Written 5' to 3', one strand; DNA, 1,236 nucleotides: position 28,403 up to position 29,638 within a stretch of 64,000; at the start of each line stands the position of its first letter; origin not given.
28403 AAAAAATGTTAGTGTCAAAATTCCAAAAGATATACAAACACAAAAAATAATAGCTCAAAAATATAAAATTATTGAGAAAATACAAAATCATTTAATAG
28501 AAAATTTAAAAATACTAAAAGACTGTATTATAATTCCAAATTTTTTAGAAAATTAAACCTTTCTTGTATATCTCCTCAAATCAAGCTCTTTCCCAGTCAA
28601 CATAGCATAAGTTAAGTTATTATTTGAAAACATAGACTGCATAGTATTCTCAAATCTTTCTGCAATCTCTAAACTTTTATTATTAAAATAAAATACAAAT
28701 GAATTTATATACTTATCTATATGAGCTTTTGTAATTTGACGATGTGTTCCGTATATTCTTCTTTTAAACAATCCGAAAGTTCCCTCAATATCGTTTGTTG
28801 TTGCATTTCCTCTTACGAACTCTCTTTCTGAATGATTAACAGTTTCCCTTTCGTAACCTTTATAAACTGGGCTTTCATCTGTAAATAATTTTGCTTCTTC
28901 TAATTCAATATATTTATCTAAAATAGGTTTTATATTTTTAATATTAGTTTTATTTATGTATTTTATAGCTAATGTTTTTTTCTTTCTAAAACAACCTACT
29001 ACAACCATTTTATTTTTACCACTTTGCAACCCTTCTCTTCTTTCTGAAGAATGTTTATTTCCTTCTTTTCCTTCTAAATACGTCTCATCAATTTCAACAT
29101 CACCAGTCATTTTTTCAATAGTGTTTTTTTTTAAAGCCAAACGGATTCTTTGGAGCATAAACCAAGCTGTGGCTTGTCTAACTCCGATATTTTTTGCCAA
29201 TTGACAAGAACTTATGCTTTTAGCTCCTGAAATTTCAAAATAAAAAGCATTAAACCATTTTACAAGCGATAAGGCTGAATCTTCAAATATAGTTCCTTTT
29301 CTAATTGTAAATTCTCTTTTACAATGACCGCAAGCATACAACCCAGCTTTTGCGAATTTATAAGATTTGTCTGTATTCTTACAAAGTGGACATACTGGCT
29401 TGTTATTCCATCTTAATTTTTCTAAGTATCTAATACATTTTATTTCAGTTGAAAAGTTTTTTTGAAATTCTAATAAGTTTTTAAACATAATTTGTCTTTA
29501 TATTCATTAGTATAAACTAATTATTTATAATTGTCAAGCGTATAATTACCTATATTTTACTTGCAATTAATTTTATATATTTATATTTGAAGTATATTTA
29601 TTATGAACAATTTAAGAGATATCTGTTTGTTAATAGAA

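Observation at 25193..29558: Complete IS1595-family transposon with terminal IRs and 8-bp target duplication, carrying an RM system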

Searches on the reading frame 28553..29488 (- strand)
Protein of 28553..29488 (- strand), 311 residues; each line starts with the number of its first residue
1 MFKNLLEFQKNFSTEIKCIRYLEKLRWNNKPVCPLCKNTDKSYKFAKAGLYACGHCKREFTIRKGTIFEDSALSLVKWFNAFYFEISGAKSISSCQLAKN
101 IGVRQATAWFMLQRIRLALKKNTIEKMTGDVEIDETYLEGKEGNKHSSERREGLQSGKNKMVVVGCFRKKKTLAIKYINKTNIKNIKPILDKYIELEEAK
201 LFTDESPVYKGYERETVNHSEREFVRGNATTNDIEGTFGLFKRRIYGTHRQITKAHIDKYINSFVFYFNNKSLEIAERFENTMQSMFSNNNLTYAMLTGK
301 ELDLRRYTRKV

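Call 5: search_protein_families(library=pfam, proteins=[window:28553-29488:-], max_evalue=0.01)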
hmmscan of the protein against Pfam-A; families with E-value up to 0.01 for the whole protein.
window:28553-29488:- (311 aa): 2 families
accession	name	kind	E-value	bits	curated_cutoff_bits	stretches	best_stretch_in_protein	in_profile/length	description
PF12762.13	DDE_Tnp_IS1595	-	4.2e-25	89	27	1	127-269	2-153/153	ISXO2-like transposase domain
PF12760.12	Zn_ribbon_IS1595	-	9.4e-13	48.4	25.4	1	14-58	2-45/46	Transposase zinc-ribbon domain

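Call 7: find_encoding_contigs(protein=window:28556-29488:-, flank=10000, max_places=10)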
Protein window:28556-29488:- (311 aa): no gene with exactly this product is on record in the collection.

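Call 10: search_protein_families(library=ncbifam, proteins=[window:28553-29488:-], max_evalue=0.01)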
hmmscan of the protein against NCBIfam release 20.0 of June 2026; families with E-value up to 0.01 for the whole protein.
window:28553-29488:- (311 aa): 2 families
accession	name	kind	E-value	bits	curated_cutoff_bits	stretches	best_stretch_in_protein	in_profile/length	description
NF033547.1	transpos_IS1595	equivalog_domain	8.5e-45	153.2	75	1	71-271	2-215/215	IS1595 family transposase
NF048019.1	IS256_Zn_var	equivalog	1.1e-05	24.9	150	0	37-141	6-100/304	IS256 family transposase, variant Zn-binding type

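Call 11: find_related_loci(query=window:28556-29488:-, collection=genome_contigs, flank=10000)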
Query window:28556-29488:- (311 aa) in genome_contigs; peptide patterns used: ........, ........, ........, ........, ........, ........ (x = any residue, [..] = any of these).
120 stretches matched a pattern; 3 encode a relative of the query (tblastn E <= 1e-3); 3 distinct loci.
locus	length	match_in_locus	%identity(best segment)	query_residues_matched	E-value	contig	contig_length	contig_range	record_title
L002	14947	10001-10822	41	2-271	1e-62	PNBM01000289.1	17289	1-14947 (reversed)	MAG: Ignavibacteriae bacterium isolate fen_1257 73.20100900_E2D.50_contig_1879, whole genome shotgun sequence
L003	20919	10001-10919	30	2-301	1e-24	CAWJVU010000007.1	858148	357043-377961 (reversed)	MAG: uncultured Chitinophagaceae bacterium isolate MFD00964.bin.2.34 genome assembly, contig: contig_53983, whole genome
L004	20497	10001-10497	38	2-166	6e-21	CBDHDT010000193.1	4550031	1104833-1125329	MAG: Ekhidna sp. isolate 7926a775-78a8-48c6-82a2-d52d773bc832 genome assembly, contig: contig_193, whole genome shotgun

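Call 12: find_homologous_proteins(query=window:28556-29488:-, max_evalue=1e-10)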
Query window:28556-29488:- (311 aa): 750 proteins with E <= 1e-10 among 1834 candidates; the best 120 are listed.
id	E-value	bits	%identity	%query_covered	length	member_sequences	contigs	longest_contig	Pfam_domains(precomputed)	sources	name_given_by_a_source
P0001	1.0e-205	700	100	100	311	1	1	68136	PF12760.13,PF12762.14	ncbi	-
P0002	1.5e-153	528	79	98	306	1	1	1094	PF12760.13,PF12762.14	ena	-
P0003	7.7e-149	513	76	99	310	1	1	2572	PF12760.13,PF12762.14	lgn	-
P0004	9.8e-139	480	68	98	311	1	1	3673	PF12760.13,PF12762.14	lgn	-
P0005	5.8e-136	471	70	96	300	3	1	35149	PF12760.13,PF12762.14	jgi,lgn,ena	-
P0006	9.9e-133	460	68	96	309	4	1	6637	PF12760.13,PF12762.14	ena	-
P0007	1.1e-129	450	66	98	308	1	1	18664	PF12760.13,PF12762.14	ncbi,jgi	jgi:transposase-like protein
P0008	7.0e-128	444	67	92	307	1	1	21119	PF12760.13,PF12762.14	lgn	-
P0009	8.5e-127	441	66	96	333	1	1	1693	PF12760.13,PF12762.14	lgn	-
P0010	1.4e-126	440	65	96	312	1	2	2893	PF12760.13,PF12762.14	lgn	-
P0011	6.2e-126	438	64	100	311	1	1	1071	PF12760.13,PF12762.14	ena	-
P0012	3.8e-125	435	65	96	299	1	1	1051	PF12760.13,PF12762.14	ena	-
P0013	7.0e-116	405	61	96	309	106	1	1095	PF12760.13,PF12762.14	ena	-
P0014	1.9e-113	397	62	92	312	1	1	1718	PF12760.13,PF12762.14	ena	-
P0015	4.9e-113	395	60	96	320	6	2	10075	PF12760.13,PF12762.14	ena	-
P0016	1.1e-112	394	67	83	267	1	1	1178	PF12760.13,PF12762.14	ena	-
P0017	7.3e-101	355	64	79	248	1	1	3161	PF12760.13,PF12762.14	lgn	-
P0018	1.2e-96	342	52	96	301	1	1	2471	PF12760.13,PF12762.14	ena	-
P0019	5.1e-95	336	54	92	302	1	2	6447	PF12760.13,PF12762.14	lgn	-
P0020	3.0e-76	275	58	74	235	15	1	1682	PF12762.14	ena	-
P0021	4.6e-69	251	45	95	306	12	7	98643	PF12760.13,PF12762.14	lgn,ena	-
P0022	2.7e-68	249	56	67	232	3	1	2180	PF12760.13,PF12762.14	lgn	-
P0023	5.2e-68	248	45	95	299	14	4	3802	PF12760.13,PF12762.14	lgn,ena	-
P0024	3.2e-67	245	41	95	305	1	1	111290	PF12760.13,PF12762.14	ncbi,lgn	-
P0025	4.0e-64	235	42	95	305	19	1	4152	PF12760.13,PF12762.14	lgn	-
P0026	1.6e-63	233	42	98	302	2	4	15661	PF12760.13,PF12762.14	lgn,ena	-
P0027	3.4e-63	232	40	95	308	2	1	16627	PF12760.13,PF12762.14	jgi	-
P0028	8.7e-62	227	41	89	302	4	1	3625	PF12760.13,PF12762.14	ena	-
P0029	6.0e-61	224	41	96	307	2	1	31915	PF12760.13,PF12762.14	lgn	-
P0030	2.5e-60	222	43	98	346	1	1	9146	PF12760.13,PF12762.14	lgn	-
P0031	3.2e-60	222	41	96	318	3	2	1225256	PF12760.13,PF12762.14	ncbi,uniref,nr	ncbi:IS1595 family transposase [Larkinella knui]|uniref:IS1595 family transposase n=2 Tax=Larkinella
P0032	5.6e-60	221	38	96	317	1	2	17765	PF12760.13,PF12762.14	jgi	jgi:transposase-like protein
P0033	1.4e-59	220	41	89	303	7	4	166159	PF12760.13,PF12762.14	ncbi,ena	-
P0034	1.5e-59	220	41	89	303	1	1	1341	PF12760.13,PF12762.14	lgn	-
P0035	1.7e-59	220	40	96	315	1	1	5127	PF12760.13,PF12762.14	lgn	-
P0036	1.8e-59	220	39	96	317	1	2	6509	PF12760.13,PF12762.14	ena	-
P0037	3.9e-59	218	41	89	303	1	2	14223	PF12760.13,PF12762.14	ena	-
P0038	5.0e-59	218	41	95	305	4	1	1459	PF12762.14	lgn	-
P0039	5.2e-59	218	39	89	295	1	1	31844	PF12760.13,PF12762.14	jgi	jgi:transposase-like protein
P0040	5.5e-59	218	41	96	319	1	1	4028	PF12760.13,PF12762.14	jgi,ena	-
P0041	5.6e-59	218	40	91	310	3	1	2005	PF12760.13,PF12762.14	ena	-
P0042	6.7e-59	218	37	95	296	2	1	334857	PF12760.13,PF12762.14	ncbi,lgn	ncbi:MAG: IS1595 family transposase [Candidatus Saccharimonadales bacterium]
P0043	6.7e-59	218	39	92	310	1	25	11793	PF12760.13,PF12762.14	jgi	jgi:transposase-like protein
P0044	9.4e-59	217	38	95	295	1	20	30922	PF12760.13,PF12762.14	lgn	-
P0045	1.3e-58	217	39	95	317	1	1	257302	PF12760.13,PF12762.14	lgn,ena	-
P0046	1.4e-58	217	38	96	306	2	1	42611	PF12760.13,PF12762.14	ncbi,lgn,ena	-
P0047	1.9e-58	216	38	96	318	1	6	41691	PF12760.13,PF12762.14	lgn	-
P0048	2.1e-58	216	45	84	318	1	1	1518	PF12760.13,PF12762.14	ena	-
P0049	4.2e-58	215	40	96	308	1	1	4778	PF12760.13,PF12762.14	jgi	jgi:transposase-like protein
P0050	4.8e-58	215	39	97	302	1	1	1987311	PF12760.13,PF12762.14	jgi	jgi:transposase-like protein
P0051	9.7e-58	214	39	96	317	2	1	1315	PF12760.13,PF12762.14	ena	-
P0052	1.6e-57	213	38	96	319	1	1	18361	PF12760.13,PF12762.14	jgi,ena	-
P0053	2.7e-57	212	40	95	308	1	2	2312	PF12760.13,PF12762.14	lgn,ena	-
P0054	1.1e-56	210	39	94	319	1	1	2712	PF12760.13,PF12762.14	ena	-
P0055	1.2e-56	210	40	95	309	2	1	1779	PF12760.13,PF12762.14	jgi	jgi:transposase-like protein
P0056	1.3e-56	210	42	95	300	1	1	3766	PF12760.13,PF12762.14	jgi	jgi:transposase-like protein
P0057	1.4e-56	210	37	95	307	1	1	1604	PF12760.13,PF12762.14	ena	-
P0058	2.3e-56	209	41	95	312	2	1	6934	PF12760.13,PF12762.14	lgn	-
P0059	3.8e-56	209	39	96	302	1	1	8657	PF12760.13,PF12762.14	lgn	-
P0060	6.5e-56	208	38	95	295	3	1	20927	PF12760.13,PF12762.14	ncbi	ncbi:MAG: IS1595 family transposase [Candidatus Saccharibacteria bacterium]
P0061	6.5e-56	208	39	95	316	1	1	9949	PF12760.13,PF12762.14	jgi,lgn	jgi:transposase-like protein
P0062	9.5e-56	207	38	96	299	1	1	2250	PF12760.13,PF12762.14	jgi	-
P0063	1.3e-55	207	39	96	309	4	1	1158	PF12760.13,PF12762.14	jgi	jgi:transposase-like protein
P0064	2.1e-55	206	39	97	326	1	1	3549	PF12760.13,PF12762.14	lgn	-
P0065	3.5e-55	205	37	96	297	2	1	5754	PF12760.13,PF12762.14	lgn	-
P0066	3.9e-55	205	37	96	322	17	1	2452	PF12760.13,PF12762.14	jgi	jgi:transposase-like protein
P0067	6.6e-55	205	39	94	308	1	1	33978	PF12762.14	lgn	-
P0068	1.0e-54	204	38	95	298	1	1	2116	PF12760.13,PF12762.14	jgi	jgi:transposase-like protein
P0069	1.4e-54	203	40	95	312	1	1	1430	PF12760.13,PF12762.14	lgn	-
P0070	1.5e-54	203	42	80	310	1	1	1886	PF12760.13,PF12762.14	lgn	-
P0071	3.2e-54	202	40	95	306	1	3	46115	PF12760.13,PF12762.14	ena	-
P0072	3.6e-54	202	73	42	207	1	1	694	PF12762.14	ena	-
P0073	3.6e-54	202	36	96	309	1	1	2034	PF12760.13,PF12762.14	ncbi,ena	-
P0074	6.6e-54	201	37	95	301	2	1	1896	PF12760.13,PF12762.14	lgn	-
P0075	7.2e-54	201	38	94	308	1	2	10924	PF12760.13,PF12762.14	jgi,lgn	-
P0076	8.9e-54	201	38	94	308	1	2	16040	PF12762.14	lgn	-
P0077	9.5e-54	201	39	95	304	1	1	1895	PF12760.13,PF12762.14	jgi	jgi:transposase-like protein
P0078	2.1e-53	200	36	95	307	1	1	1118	PF12760.13,PF12762.14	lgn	-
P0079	2.3e-53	200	37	96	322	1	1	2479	PF12760.13,PF12762.14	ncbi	-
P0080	2.4e-53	200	37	97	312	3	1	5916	PF12760.13,PF12762.14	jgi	jgi:ISXO2-like transposase domain/Transposase zinc-ribbon domain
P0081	3.1e-53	199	38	94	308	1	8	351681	PF12762.14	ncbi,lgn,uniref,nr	ncbi:IS1595 family transposase [Chryseobacterium lactis]|uniref:IS1595 family transposase n=1 Tax=Ch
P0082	3.7e-53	199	36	95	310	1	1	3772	PF12760.13,PF12762.14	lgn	-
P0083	4.1e-53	199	38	94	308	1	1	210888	PF12762.14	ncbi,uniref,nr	ncbi:IS1595 family transposase [Chryseobacterium sp. CH21]|uniref:IS1595 family transposase n=1 Tax=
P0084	4.2e-53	199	37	87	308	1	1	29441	PF12760.13,PF12762.14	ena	-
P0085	5.9e-53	198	40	85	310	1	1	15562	PF12760.13,PF12762.14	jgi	jgi:transposase-like protein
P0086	6.2e-53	198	38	94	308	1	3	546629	PF12762.14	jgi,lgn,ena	-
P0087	7.9e-53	198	38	95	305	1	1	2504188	PF12760.13,PF12762.14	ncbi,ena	-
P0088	8.3e-53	198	38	89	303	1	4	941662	PF12760.13,PF12762.14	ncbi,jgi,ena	jgi:transposase-like protein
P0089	1.2e-52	197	38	92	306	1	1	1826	PF12760.13,PF12762.14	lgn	-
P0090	1.4e-52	197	38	94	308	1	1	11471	PF12762.14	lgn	-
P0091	1.9e-52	197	38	93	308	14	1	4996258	PF12762.14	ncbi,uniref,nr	ncbi:IS1595 family transposase [Chryseobacterium sp. MA9]|uniref:IS1595 family transposase n=1 Tax=C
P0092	1.9e-52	197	38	94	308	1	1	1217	PF12762.14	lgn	-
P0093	2.4e-52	196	37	96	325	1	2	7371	PF12760.13,PF12762.14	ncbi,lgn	-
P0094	2.4e-52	196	38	93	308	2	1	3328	PF12762.14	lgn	-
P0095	2.5e-52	196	38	93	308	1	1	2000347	PF12762.14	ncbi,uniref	ncbi:IS1595 family transposase [Chryseobacterium arthrosphaerae]|uniref:IS1595 family transposase n=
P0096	2.7e-52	196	40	89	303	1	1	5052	PF12760.13,PF12762.14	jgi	jgi:transposase-like protein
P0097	2.8e-52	196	40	90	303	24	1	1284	PF12760.13,PF12762.14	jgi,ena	-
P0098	3.1e-52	196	38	95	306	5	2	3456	PF12760.13,PF12762.14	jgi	jgi:transposase-like protein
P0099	3.6e-52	196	39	89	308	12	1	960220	PF12762.14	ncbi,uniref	ncbi:IS1595 family transposase [Chryseobacterium ginsenosidimutans]|uniref:IS1595 family transposase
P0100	4.8e-52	195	39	90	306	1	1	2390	PF12760.13,PF12762.14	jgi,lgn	jgi:transposase-like protein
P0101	5.0e-52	195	37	94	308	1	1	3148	PF12762.14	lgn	-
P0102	5.3e-52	195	40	88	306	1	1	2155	PF12760.13,PF12762.14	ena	-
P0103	5.5e-52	195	37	90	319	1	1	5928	PF12760.13,PF12762.14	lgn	-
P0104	5.8e-52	195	40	80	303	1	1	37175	PF12760.13,PF12762.14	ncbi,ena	-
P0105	6.8e-52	195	36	92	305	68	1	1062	PF12760.13,PF12762.14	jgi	jgi:transposase-like protein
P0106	7.6e-52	195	38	94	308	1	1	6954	PF12762.14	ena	-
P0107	8.7e-52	194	38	95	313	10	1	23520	PF12762.14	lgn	-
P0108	9.4e-52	194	37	96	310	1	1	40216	PF12760.13,PF12762.14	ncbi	-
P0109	1.5e-51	194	38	94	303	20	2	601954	PF12762.14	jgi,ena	jgi:hypothetical protein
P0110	1.5e-51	194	36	96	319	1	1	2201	PF12760.13,PF12762.14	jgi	jgi:transposase-like protein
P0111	1.7e-51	193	38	94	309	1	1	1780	PF12760.13,PF12762.14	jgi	jgi:transposase-like protein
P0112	2.5e-51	193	37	93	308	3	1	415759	PF12762.14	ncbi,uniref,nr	ncbi:IS1595 family transposase [Chryseobacterium gallinarum]|uniref:IS1595 family transposase n=1 Ta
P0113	2.6e-51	193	37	95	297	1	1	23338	PF12760.13,PF12762.14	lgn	-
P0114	2.8e-51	193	37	92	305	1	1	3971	PF12760.13,PF12762.14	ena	-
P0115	3.1e-51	193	37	96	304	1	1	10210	PF12760.13,PF12762.14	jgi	jgi:transposase-like protein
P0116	3.1e-51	193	38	95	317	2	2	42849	PF12760.13,PF12762.14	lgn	-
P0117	3.2e-51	193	38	83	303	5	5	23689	PF12760.13,PF12762.14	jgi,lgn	jgi:transposase-like protein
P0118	3.2e-51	192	37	96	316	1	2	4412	PF12760.13,PF12762.14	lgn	-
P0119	4.2e-51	192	37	94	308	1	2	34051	PF12762.14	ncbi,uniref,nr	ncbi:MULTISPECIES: IS1595 family transposase [unclassified Chryseobacterium]|uniref:IS1595 family tr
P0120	4.3e-51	192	38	89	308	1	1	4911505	PF12762.14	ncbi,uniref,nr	ncbi:IS1595 family transposase [Chryseobacterium gambrini]|uniref:IS1595 family transposase n=1 Tax=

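Call 13: find_encoding_contigs(protein=P0001, flank=10000, max_places=10)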
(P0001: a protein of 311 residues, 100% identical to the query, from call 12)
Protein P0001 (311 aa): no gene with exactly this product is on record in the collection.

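Call 14: find_encoding_contigs(protein=P0005, flank=8000, max_places=6)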
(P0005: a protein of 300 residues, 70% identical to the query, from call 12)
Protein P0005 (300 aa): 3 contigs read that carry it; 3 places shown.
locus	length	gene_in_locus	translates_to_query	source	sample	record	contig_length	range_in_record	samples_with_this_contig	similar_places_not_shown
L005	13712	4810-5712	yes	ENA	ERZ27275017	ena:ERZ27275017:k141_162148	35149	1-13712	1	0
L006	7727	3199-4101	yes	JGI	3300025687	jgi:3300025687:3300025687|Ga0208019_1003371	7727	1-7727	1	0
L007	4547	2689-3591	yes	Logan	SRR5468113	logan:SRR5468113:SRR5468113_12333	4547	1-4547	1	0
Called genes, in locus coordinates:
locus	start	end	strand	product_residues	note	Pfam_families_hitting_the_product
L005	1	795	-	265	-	?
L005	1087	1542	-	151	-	-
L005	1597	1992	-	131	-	PF13302:Acetyltransf_3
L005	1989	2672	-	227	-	-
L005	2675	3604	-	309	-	-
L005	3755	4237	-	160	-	PF13274:SocA_Panacea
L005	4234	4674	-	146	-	-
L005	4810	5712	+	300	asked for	PF12760:Zn_ribbon_IS1595, PF12762:DDE_Tnp_IS1595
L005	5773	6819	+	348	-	PF00145:DNA_methylase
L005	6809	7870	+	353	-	PF01844:HNH (weak)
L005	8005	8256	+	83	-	-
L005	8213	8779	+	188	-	PF13650:Asp_protease_2 (weak), PF13975:gag-asp_proteas (weak)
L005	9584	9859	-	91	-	-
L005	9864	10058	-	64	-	-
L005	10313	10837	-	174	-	PF13274:SocA_Panacea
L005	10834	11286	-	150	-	PF13274:SocA_Panacea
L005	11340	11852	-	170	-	-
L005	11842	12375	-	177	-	-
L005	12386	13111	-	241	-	PF01555:N6_N4_Mtase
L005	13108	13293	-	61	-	-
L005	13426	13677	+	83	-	-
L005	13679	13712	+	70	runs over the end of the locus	-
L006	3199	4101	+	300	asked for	PF12760:Zn_ribbon_IS1595, PF12762:DDE_Tnp_IS1595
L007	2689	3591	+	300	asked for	PF12760:Zn_ribbon_IS1595, PF12762:DDE_Tnp_IS1595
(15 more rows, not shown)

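Call 15: find_encoding_contigs(protein=P0007, flank=8000, max_places=6)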
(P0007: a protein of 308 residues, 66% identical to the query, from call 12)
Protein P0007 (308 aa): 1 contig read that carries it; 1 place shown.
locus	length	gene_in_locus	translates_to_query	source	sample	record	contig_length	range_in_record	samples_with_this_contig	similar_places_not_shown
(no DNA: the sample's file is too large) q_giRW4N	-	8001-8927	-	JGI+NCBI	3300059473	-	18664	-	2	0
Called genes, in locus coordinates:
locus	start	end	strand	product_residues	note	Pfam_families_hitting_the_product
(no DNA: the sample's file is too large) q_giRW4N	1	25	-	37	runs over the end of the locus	-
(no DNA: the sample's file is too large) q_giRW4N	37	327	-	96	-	-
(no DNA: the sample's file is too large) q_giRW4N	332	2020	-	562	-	PF13708:DUF4942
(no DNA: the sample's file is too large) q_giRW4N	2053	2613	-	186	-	-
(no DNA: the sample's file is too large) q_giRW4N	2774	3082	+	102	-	-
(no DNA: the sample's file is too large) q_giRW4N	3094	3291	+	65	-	-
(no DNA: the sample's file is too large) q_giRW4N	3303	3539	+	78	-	-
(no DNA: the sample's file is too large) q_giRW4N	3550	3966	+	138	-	-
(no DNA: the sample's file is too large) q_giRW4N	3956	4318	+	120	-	PF01844:HNH, PF14279:HNH_5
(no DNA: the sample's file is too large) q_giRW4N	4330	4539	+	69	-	-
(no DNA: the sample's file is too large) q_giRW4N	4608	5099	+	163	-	PF03767:Acid_phosphat_B (faint), PF24694:LNS2_PITM1-3 (weak), PF25109:HAD_PNKP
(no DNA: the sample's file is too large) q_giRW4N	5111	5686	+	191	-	PF00959:Phage_lysozyme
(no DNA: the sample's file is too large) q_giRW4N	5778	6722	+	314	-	PF12760:Zn_ribbon_IS1595 (weak), PF12762:DDE_Tnp_IS1595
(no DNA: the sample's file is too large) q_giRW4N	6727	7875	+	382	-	-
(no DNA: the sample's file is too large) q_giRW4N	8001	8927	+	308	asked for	PF12760:Zn_ribbon_IS1595, PF12762:DDE_Tnp_IS1595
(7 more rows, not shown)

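Call 16: find_encoding_contigs(protein=P0008, flank=8000, max_places=6)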
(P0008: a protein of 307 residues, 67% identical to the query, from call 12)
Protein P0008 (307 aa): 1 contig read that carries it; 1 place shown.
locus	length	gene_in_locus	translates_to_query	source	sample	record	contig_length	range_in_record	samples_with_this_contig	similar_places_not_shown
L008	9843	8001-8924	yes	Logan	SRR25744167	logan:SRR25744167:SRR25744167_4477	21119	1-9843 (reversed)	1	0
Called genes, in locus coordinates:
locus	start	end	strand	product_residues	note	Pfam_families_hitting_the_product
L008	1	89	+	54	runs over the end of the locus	-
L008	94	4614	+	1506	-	-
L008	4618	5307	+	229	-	-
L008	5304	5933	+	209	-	-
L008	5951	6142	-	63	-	-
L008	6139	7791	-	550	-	-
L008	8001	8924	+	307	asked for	PF12760:Zn_ribbon_IS1595, PF12762:DDE_Tnp_IS1595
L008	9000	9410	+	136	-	PF12844:HTH_19 (weak), PF13560:HTH_31 (weak), PF01381:HTH_3 (weak)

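Call 42: find_encoding_contigs(protein=P0006, flank=6000, max_places=4)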
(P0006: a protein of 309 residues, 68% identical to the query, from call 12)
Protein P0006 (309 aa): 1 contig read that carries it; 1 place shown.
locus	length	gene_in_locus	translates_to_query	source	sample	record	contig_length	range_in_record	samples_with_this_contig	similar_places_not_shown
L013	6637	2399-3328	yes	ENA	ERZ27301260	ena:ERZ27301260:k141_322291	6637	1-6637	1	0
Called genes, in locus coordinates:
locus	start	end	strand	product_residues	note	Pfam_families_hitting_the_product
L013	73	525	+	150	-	PF13274:SocA_Panacea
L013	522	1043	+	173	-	PF13274:SocA_Panacea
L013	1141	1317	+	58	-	-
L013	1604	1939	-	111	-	-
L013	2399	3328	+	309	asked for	PF12760:Zn_ribbon_IS1595, PF12762:DDE_Tnp_IS1595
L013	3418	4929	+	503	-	PF01555:N6_N4_Mtase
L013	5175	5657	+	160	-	PF13274:SocA_Panacea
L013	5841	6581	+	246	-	PF02498:Bro-N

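Call 44: find_related_loci(query=window:28556-29488:-, collection=viral_contigs, flank=6000)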
Query window:28556-29488:- (311 aa) in viral_contigs; peptide patterns used: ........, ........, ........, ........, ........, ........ (x = any residue, [..] = any of these).
13 stretches matched a pattern, but none encodes a relative of the query by tblastn (E <= 1e-3).
